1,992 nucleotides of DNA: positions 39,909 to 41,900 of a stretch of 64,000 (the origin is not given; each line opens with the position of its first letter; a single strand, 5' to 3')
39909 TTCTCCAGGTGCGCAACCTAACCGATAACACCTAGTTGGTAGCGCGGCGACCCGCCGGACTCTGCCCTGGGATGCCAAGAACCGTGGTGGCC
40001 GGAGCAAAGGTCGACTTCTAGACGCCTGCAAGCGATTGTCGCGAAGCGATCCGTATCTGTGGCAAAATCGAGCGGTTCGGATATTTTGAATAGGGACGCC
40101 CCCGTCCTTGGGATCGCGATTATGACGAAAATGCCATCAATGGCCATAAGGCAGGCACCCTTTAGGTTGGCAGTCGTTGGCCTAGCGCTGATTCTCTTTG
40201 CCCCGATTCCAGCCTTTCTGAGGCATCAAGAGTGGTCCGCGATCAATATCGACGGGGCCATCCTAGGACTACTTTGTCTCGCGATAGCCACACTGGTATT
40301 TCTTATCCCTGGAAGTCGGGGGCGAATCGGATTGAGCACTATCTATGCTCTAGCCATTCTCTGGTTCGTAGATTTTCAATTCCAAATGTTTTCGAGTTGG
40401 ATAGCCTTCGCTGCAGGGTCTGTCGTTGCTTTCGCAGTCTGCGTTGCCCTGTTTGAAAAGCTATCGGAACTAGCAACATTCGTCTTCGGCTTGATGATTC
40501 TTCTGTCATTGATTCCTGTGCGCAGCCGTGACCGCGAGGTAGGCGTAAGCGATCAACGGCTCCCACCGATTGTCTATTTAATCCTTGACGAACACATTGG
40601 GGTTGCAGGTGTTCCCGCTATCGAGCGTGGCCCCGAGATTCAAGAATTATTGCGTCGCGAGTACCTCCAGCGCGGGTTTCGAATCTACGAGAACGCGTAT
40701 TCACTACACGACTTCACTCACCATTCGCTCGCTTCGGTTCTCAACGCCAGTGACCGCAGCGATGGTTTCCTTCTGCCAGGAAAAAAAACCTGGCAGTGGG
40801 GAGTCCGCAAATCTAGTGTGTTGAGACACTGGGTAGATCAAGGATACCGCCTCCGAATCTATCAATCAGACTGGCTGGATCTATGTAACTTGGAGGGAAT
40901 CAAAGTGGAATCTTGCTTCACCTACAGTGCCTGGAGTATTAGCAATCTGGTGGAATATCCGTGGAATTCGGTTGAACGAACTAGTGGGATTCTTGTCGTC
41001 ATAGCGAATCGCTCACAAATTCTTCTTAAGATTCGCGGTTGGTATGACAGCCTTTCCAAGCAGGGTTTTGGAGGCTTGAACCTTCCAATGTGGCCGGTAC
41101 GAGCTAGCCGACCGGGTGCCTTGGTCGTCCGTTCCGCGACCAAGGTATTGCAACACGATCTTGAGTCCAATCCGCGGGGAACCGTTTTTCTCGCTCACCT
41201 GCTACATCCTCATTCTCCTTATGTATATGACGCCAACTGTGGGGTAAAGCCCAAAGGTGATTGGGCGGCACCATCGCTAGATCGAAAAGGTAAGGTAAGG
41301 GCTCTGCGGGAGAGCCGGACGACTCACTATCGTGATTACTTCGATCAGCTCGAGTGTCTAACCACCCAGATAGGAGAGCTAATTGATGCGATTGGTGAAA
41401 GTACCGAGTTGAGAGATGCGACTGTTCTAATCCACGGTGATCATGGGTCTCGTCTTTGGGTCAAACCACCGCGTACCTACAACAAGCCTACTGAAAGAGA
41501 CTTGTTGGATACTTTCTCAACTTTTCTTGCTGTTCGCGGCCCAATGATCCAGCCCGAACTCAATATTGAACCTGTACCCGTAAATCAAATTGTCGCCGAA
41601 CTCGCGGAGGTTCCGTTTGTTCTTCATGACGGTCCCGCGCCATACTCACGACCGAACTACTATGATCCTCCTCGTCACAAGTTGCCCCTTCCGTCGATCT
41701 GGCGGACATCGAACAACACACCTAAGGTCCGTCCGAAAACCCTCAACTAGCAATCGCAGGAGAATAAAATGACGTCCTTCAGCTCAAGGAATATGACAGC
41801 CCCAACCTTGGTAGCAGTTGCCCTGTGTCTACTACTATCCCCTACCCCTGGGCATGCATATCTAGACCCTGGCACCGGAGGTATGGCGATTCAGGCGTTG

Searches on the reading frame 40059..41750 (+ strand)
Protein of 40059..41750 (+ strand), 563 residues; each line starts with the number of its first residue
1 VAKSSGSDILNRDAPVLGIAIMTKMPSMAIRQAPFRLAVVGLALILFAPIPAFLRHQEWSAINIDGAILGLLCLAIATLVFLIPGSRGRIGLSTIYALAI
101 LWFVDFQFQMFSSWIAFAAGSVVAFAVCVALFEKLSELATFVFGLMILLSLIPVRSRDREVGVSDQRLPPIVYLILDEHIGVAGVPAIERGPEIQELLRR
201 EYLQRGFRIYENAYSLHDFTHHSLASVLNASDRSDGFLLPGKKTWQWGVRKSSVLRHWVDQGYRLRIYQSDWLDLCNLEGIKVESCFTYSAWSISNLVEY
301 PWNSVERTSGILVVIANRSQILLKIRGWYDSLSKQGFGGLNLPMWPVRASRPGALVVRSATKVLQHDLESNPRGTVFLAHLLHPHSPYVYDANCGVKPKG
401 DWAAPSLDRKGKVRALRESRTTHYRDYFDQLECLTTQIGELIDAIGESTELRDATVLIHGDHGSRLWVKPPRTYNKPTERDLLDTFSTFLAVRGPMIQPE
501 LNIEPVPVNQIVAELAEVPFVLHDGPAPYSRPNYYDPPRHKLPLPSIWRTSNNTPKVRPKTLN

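Call 3: search_protein_families(library=pfam, proteins=[window:40059-41750:+], max_evalue=1)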
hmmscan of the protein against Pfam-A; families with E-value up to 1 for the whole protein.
window:40059-41750:+ (563 aa): 1 family
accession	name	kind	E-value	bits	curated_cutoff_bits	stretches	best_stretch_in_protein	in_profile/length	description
PF00884.28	Sulfatase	-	4e-07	30.1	25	1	174-466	5-245/301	Sulfatase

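Call 4: search_protein_families(library=ncbifam, proteins=[window:40059-41750:+], max_evalue=1)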
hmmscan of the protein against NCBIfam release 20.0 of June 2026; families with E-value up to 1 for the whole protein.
window:40059-41750:+ (563 aa): 3 families
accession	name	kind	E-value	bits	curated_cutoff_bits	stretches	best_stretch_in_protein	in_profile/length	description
TIGR03417.1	chol_sulfatase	equivalog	0.0014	17.5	433.45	1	424-466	252-294/500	choline-sulfatase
NF051435.1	ArfB_Rv0900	equivalog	0.068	13.5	40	1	106-137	3-34/50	channel accessory protein ArfB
NF010322.0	PRK13759.1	equivalog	0.16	10.4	481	1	418-466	260-309/486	arylsulfatase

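Call 10: find_homologous_proteins(query=window:40059-41747:+, max_evalue=0.00001)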
Query window:40059-41747:+ (563 aa): 76 proteins with E <= 0.00001 among 8000 candidates.
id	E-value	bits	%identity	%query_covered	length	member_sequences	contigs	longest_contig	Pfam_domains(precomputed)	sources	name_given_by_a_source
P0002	0.0e+0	1254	100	96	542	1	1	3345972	PF00884.29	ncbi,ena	-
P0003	6.1e-201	687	56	94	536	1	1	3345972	PF00884.29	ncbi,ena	-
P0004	1.0e-71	260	34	86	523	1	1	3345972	PF00884.29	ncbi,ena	-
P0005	1.7e-70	256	36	76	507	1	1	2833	PF00884.29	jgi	jgi:hypothetical protein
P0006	1.2e-61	227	29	86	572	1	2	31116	PF00884.29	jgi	jgi:hypothetical protein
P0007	1.7e-60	223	36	66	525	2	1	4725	-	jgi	jgi:hypothetical protein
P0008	1.4e-59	220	35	77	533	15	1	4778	PF00884.29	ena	-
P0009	6.1e-59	218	36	74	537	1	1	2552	PF00884.29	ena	-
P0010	1.0e-55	208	30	95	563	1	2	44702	PF00884.29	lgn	-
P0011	1.5e-55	207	30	92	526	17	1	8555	-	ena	-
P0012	2.6e-55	206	31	67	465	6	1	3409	PF00884.29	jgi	-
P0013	1.6e-54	204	34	84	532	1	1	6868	PF00884.29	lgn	-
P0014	2.6e-53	200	32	65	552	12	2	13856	PF00884.29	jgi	jgi:hypothetical protein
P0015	9.4e-53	198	32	86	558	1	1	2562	-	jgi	-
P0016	1.2e-51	194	30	82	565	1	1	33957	PF00884.29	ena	-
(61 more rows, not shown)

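Call 15: find_related_loci(query=A2, collection=genome_contigs, flank=6000)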
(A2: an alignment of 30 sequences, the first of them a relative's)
Query A2 (542 aa) in genome_contigs; peptide patterns used: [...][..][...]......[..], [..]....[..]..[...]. (x = any residue, [..] = any of these).
480 stretches matched a pattern; 229 encode a relative of the query (tblastn E <= 1e-3); the best 80 are kept; 80 distinct loci.
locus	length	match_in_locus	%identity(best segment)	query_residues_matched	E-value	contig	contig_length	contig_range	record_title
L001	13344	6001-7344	29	64-487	4e-60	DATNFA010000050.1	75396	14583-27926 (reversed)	MAG TPA_asm: Steroidobacteraceae bacterium isolate SMAG_U11282 k141_3671994, whole genome shotgun sequence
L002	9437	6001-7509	30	1-494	4e-60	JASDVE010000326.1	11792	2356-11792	MAG: Myxococcota bacterium isolate P24860_114_MAG_113 P24860_114_S12_metaspades_8113_length_11792_cov_4, whole genome sh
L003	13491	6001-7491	29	11-492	1e-56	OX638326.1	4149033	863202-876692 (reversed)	MAG: uncultured Alphaproteobacteria bacterium isolate 36580269-0a0b-41f5-a0f3-8f7859907d82 genome assembly, chromosome:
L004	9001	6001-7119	35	130-499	1e-56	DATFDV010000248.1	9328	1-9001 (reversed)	MAG TPA_asm: Burkholderiales bacterium isolate SMAG_U8590 k141_2035162, whole genome shotgun sequence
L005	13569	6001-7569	27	23-525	2e-56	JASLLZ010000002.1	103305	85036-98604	MAG: Rhodospirillales bacterium isolate Arabian10_MAG_36 NODE_2_length_103305_cov_14.772814, whole genome shotgun sequen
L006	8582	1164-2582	30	25-472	1e-56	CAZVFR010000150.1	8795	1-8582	MAG TPA_asm: uncultured Methylococcaceae bacterium isolate binchicken_co182_174 genome assembly, contig: NODE_3408_lengt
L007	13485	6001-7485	29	24-499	1e-55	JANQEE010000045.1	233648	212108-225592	MAG: Minwuiaceae bacterium isolate PL23a_bin.115 k99_2648638, whole genome shotgun sequence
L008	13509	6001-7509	30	1-494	1e-55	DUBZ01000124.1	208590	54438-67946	MAG TPA_asm: Myxococcales bacterium isolate UWMA-0315 NODE_68_length_208590_cov_0.172703, whole genome shotgun sequence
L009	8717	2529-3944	29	18-496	4e-53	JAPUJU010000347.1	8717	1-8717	MAG: bacterium isolate KW1-S15_115 KW1-S15_115_cg347, whole genome shotgun sequence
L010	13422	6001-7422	30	16-493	6e-53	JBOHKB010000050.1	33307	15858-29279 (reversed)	MAG: Propylenella sp. isolate SC-S_metawrap_bin.43 k127_1235096, whole genome shotgun sequence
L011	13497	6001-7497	31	16-498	2e-52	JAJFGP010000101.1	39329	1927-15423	MAG: Kiloniellaceae bacterium isolate OFTM340 OFTM340_100, whole genome shotgun sequence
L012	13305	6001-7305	30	74-499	4e-52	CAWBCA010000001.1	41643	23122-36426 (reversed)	MAG: uncultured Acidobacteriota bacterium isolate MFD02840.bin.2.325 genome assembly, contig: contig_108851, whole genom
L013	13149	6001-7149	34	118-494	5e-52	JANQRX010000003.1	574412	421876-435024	MAG: Bauldia sp. isolate IP29b_bin.8 k99_1014897, whole genome shotgun sequence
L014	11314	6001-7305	30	74-499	5e-52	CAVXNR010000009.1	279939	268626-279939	MAG: Vicinamibacteria bacterium isolate MFD02840.bin.2.172 genome assembly, contig: contig_20479, whole genome shotgun s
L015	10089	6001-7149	32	112-476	8e-52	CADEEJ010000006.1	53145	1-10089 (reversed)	MAG: uncultured Steroidobacter sp. isolate Steroidobacter sp. RBC007 genome assembly, contig: MAG007_6, whole genome sho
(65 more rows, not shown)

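Call 25: search_solved_structures(query=A2, max_evalue=0.01)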
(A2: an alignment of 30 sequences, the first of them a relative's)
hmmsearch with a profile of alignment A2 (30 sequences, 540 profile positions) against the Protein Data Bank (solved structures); distinct sequences matched with E-value up to 0.01: 18.
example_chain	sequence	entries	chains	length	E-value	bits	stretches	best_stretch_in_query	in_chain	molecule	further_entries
8di0_A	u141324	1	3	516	1.1e-08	37.1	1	367-450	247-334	Arylsulfatase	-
6s21_A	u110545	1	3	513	6.2e-06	28.1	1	367-497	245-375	Endo-4-O-sulfatase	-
9bb9_A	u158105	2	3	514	7.3e-06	27.9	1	403-444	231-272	S1_8A sulfatase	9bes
9bes_B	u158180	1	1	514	7.3e-06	27.9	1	403-444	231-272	S1_8A Sulfatase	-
3b5q_A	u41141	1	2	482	2.7e-05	26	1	393-451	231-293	Putative sulfatase yidJ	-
5g2t_A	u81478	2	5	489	2.8e-05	26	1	393-451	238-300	2-O GLYCOSAMINOGLYCAN SULFATASE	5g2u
4upk_A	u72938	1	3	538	5.4e-05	25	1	415-504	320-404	PHOSPHONATE MONOESTER HYDROLASE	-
7pth_A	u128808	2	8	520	9.5e-05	24.2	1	366-444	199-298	Choline sulfatase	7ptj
9ihk_D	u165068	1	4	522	9.6e-05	24.2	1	395-447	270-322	Sulfatase_S1_30A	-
4uop_A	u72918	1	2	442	0.00012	23.9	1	405-443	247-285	LIPOTEICHOIC ACID PRIMASE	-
6g5z_A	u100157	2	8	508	0.00015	23.5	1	366-444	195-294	Choline-sulfatase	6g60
2w5r_A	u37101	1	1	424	0.00017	23.4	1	400-490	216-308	PROCESSED GLYCEROL PHOSPHATE LIPOTEICHOIC ACID SYNTHASE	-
2w5q_A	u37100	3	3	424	0.00017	23.4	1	400-490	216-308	PROCESSED GLYCEROL PHOSPHATE LIPOTEICHOIC ACID SYNTHASE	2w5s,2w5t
6fny_A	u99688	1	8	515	0.00022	23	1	366-444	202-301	Choline-sulfatase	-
7lha_A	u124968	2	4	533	0.00063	21.5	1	385-451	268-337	Exo-L-galactose-6-sulfatase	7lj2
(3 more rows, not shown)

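Call 60: predict_structure(alignment_id=A2)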
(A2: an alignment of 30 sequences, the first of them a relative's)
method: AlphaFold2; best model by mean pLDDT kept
length: 542 residues; sequences in the alignment: 30
mean_pLDDT: 88.6   pTM: 0.88
mean pLDDT of the five models: 88.6, 86.4, 85.6, 85.3, 84.6
residues with pLDDT >= 90: 352; 70-90: 129; 50-70: 47; < 50: 14
segments of 3 or more residues with pLDDT < 50: 531-542
pLDDT, mean of each block of 10 residues (from residue 1): 59 91 97 88 94 97 92 97 92 93 97 96 96 72 92 98 96 98 98 95 96 84 81 97 96 94 93 81 87 88 89 77 71 86 93 97 92 87 67 69 95 96 94 97 87 79 97 97 97 96 89 75 86 45 40
secondary structure, 60 per line:
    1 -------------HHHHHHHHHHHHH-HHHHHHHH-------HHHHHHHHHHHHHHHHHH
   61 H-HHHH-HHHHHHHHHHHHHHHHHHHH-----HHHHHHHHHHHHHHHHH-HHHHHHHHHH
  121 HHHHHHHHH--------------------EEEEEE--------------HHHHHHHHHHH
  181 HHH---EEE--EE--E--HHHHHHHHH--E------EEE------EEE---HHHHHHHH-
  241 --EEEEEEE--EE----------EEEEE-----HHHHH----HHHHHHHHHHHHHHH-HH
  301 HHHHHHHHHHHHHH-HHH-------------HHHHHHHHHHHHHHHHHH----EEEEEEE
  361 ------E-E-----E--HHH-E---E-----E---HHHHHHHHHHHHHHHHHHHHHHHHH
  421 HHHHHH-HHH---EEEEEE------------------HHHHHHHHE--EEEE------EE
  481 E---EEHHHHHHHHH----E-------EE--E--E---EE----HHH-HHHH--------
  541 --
elements in order: H14-26 H28-35 H43-61 H63-66 H68-87 H93-109 H111-129 E150-155 H170-183 E187-189 H199-207 E217-219 E226-228 H232-239 E243-249 E264-268 H274-278 H283-297 H299-314 H332-349 E354-360 H396-426 E434-439 H458-465 E469-472 E479-481 H487-495 H529-532
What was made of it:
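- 40122..41750 (+): NoeB-like membrane enzyme, paralog B (542 aa). The start at 40122 matches paralog A and the database protein P0002; the longest ORF begins at 40059. AF2 pLDDT 88.6, with five N-terminal helices followed by an alpha/beta domain (call 60).
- On NoeB / alkaline-phosphatase-superfamily membrane transferases (for the enzyme paralogs): AF2 shows five N-terminal helices plus an alpha/beta domain (call 60).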

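Call 63: fold_search(model_id=the predicted structure, library=pdb)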
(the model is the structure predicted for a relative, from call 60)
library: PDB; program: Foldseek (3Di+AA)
matches with E <= 10: 428; with E <= 0.001: 235
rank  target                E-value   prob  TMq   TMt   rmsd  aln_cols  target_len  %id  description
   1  6g60_C                1.2e-10  1.00  0.35  0.37  11.0       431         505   15  Choline sulfatase from Ensifer (Sinorhizobium) meliloti cocrystalized with choline (released 2019-04-10)
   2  7pth_A                2.2e-10  1.00  0.37  0.38  10.8       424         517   15  C54S mutant of choline-sulfatase from E. meliloti CECT4857 bound to choline (released 2022-08-03)
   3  6g5z_D                2.4e-10  1.00  0.36  0.38  11.1       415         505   15  Choline sulfatase from Ensifer (Sinorhizobium) meliloti (released 2019-04-10)
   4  7pth_B                3.0e-10  1.00  0.36  0.38  10.1       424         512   15  C54S mutant of choline-sulfatase from E. meliloti CECT4857 bound to choline (released 2022-08-03)
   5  7ptj_A                3.3e-10  1.00  0.37  0.39  10.9       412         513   15  C54S mutant of choline-sulfatase from E. meliloti CECT4857 bound to HEPES (released 2022-08-03)
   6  6g5z_A                3.5e-10  1.00  0.37  0.39  10.8       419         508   15  Choline sulfatase from Ensifer (Sinorhizobium) meliloti (released 2019-04-10)
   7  6fny_H                3.8e-10  1.00  0.37  0.39  10.3       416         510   14  CRYSTAL STRUCTURE OF A CHOLINE SULFATASE FROM SINORHIZOBIUM MELLILOTI (released 2018-02-28)
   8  6g5z_B                4.0e-10  1.00  0.36  0.38  10.0       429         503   15  Choline sulfatase from Ensifer (Sinorhizobium) meliloti (released 2019-04-10)
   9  7ptj_C                6.4e-10  1.00  0.36  0.38  11.4       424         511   15  C54S mutant of choline-sulfatase from E. meliloti CECT4857 bound to HEPES (released 2022-08-03)
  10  6g5z_C                7.0e-10  1.00  0.36  0.38   9.9       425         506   16  Choline sulfatase from Ensifer (Sinorhizobium) meliloti (released 2019-04-10)
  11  6pt6_A                1.4e-09  1.00  0.38  0.42   9.3       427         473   15  Crystal structure of PsS1_NC C84S in complex with i-neocarratetraose (released 2019-09-25)
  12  6fny_F                1.4e-09  1.00  0.36  0.38   9.8       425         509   14  CRYSTAL STRUCTURE OF A CHOLINE SULFATASE FROM SINORHIZOBIUM MELLILOTI (released 2018-02-28)
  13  6pt4_A                1.4e-09  1.00  0.38  0.42   9.1       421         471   15  Crystal structure of apo PsS1_NC (released 2019-09-25)
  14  6fny_D                1.5e-09  1.00  0.37  0.39   9.9       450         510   14  CRYSTAL STRUCTURE OF A CHOLINE SULFATASE FROM SINORHIZOBIUM MELLILOTI (released 2018-02-28)
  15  6fny_A                1.6e-09  1.00  0.35  0.36  12.8       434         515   15  CRYSTAL STRUCTURE OF A CHOLINE SULFATASE FROM SINORHIZOBIUM MELLILOTI (released 2018-02-28)
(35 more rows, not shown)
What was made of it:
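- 40122..41750 (+): Sulfatase-fold matches (call 63).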
